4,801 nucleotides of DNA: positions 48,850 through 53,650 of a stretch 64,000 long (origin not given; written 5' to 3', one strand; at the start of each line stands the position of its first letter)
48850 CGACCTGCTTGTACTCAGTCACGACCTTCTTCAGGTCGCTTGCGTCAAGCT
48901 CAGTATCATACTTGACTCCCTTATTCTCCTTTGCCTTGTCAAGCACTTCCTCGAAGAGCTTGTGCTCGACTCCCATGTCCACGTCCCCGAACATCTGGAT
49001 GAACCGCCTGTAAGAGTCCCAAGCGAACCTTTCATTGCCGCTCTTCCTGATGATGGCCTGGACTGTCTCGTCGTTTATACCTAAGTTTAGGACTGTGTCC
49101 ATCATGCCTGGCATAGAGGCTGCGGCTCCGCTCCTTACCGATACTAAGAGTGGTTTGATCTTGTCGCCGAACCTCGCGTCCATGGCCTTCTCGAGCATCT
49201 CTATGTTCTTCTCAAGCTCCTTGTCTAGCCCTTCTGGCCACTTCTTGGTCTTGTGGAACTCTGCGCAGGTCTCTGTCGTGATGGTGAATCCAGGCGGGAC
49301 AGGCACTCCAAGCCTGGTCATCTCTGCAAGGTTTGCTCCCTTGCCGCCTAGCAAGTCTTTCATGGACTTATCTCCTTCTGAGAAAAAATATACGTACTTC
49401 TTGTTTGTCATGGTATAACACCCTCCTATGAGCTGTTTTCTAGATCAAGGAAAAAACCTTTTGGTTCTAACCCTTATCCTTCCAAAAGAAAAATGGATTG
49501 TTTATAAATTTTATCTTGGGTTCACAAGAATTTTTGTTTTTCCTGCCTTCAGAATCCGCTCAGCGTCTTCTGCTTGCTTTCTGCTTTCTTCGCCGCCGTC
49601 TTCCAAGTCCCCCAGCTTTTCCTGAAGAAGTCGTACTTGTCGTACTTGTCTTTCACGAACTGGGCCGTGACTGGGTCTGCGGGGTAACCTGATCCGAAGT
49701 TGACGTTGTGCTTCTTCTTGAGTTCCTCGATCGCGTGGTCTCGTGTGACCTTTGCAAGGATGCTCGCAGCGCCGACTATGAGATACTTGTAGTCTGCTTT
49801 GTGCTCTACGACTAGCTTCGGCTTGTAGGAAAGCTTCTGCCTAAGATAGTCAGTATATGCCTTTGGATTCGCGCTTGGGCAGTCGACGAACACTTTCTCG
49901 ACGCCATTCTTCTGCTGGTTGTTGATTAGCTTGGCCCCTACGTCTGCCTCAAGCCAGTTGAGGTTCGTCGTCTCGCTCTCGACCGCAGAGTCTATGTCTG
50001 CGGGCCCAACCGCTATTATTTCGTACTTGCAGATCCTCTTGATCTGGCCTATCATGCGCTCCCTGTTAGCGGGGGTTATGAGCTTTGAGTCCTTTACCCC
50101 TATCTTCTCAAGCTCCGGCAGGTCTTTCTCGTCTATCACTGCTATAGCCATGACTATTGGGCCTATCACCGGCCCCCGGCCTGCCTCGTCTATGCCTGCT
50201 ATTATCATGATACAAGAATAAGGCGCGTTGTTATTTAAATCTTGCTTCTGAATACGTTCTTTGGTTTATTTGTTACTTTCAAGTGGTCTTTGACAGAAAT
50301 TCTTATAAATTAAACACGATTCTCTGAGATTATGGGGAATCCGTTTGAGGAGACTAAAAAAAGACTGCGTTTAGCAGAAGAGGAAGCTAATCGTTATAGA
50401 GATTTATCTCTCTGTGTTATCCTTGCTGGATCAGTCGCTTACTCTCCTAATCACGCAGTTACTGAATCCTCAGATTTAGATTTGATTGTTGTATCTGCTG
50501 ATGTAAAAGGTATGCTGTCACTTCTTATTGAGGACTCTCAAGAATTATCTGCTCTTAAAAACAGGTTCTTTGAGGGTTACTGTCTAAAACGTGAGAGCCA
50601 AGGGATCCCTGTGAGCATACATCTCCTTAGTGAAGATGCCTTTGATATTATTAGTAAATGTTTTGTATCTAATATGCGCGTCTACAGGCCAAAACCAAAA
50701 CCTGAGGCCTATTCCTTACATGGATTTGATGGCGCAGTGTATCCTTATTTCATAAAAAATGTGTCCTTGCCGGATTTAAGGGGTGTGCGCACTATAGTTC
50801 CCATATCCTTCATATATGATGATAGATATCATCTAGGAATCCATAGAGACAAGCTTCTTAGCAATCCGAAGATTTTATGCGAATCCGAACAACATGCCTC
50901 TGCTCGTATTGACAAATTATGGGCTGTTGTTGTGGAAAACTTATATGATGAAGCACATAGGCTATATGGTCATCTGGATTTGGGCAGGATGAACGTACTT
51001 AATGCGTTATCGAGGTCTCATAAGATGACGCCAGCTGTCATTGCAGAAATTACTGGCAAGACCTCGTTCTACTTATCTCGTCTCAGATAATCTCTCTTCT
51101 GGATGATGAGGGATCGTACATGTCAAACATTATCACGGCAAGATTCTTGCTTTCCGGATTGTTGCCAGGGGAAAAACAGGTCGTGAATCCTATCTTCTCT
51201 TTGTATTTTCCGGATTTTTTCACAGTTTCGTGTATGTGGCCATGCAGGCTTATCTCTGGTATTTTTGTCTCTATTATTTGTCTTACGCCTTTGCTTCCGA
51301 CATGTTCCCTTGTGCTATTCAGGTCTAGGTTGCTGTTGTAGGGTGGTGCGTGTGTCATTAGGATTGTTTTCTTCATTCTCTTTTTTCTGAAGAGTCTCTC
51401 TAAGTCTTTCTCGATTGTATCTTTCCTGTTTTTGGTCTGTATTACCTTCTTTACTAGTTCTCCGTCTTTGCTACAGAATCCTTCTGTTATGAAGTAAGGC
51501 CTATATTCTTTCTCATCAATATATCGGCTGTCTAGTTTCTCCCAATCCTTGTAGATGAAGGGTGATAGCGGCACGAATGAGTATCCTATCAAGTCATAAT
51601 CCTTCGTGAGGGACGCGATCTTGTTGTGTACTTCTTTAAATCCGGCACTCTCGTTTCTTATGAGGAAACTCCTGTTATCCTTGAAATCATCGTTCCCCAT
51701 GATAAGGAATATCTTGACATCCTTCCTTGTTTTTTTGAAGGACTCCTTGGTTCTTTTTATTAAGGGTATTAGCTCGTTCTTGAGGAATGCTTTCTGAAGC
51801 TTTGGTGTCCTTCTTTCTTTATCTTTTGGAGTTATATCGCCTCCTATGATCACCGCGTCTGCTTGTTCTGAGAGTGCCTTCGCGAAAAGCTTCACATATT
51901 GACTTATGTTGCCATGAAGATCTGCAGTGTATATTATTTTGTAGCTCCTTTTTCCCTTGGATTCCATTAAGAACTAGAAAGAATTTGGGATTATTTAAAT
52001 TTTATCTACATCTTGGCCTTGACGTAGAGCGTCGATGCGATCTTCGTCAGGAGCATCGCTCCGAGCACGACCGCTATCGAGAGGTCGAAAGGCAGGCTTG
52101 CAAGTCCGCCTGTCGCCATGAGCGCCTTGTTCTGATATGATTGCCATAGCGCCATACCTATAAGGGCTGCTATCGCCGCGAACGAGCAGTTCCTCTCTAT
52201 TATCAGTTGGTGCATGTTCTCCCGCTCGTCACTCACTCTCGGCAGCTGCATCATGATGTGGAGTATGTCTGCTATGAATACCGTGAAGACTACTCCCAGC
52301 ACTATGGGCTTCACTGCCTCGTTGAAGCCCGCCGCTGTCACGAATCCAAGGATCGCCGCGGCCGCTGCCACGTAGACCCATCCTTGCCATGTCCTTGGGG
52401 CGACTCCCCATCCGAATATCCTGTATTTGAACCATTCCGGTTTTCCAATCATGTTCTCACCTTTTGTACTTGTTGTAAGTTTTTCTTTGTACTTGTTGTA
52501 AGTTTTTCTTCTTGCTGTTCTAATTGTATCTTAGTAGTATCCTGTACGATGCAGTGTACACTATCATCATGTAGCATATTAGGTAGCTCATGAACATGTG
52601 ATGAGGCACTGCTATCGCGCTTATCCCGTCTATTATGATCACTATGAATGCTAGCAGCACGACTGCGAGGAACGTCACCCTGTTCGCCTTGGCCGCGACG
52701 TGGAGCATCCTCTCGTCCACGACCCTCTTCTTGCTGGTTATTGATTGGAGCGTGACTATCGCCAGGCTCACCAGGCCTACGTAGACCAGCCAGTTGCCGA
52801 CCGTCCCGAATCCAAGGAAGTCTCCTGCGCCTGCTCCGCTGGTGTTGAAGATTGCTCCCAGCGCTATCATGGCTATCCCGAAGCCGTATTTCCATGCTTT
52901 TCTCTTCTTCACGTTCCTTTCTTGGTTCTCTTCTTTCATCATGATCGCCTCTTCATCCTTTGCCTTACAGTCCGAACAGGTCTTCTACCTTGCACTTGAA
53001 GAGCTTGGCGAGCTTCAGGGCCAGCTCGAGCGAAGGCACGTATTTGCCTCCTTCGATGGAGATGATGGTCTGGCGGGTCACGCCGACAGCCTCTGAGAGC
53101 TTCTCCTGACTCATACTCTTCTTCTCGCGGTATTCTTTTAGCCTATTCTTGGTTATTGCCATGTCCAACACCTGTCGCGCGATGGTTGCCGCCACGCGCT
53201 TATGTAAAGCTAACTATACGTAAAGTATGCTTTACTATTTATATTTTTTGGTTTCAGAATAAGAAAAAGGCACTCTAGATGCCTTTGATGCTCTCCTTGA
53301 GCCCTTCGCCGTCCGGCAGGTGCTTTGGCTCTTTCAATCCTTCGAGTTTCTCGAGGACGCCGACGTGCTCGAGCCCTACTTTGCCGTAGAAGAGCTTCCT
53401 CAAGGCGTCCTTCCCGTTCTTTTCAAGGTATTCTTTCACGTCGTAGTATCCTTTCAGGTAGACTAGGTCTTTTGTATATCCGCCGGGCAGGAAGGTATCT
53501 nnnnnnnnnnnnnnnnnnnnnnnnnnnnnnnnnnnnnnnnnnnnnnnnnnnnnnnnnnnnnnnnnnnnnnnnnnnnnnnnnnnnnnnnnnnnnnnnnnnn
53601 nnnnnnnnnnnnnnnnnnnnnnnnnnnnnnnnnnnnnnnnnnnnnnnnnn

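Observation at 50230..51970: AT-rich convergent pair: minimal nucleotidyltransferase plus calcineurin-like phosphoesterase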

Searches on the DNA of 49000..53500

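Call 70: search_rna_families(source=window, start=49000, end=53500, threshold=evalue, max_evalue=1)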
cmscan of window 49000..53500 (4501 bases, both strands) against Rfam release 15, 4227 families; matches with E-value up to 1: 0.
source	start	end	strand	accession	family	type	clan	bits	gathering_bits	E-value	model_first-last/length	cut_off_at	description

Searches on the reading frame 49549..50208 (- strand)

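Call 3: search_protein_families(library=pfam, proteins=[window:49549-50208:-], max_evalue=0.1)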
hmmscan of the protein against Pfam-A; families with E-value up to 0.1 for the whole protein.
window:49549-50208:- (219 aa): 2 families
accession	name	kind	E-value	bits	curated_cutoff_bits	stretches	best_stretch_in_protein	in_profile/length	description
PF01351.25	RNase_HII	-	2.2e-44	152.2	25.8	1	4-201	1-198/199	Ribonuclease HII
PF01640.23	Peptidase_C10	-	0.011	16.5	26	1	74-200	58-185/194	Peptidase C10 family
